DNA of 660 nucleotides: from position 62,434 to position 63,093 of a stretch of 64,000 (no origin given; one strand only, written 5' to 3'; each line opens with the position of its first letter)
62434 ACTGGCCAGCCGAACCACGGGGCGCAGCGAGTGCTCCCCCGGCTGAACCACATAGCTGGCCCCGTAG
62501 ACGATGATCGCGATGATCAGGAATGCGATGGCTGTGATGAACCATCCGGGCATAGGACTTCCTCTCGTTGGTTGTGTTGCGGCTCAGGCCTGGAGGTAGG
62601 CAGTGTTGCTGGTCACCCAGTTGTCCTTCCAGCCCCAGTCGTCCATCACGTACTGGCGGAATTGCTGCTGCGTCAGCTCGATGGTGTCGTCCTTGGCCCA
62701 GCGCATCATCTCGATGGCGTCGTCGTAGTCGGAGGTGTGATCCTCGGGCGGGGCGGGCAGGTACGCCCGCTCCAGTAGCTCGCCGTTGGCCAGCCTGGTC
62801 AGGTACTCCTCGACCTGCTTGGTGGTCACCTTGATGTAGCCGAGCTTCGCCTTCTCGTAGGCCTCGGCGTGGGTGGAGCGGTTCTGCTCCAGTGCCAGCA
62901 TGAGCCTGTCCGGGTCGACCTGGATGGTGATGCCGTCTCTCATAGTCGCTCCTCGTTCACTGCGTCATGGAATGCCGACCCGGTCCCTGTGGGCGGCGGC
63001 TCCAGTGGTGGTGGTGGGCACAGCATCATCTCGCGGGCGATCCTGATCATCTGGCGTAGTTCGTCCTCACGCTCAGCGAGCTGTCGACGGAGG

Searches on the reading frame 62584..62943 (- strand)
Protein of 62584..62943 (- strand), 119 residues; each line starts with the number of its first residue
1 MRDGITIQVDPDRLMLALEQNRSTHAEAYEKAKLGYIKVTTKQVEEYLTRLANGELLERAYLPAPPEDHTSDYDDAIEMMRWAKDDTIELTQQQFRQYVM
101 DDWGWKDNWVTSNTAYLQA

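Call 86: search_protein_families(library=phrogs, proteins=[window:62584-62943:-], max_evalue=0.001)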
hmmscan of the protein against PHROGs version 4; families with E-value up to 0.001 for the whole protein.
window:62584-62943:- (119 aa): 1 family
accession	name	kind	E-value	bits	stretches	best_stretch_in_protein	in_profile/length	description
phrog_34511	-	unknown function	6.8e-20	72.7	1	6-116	8-118/126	-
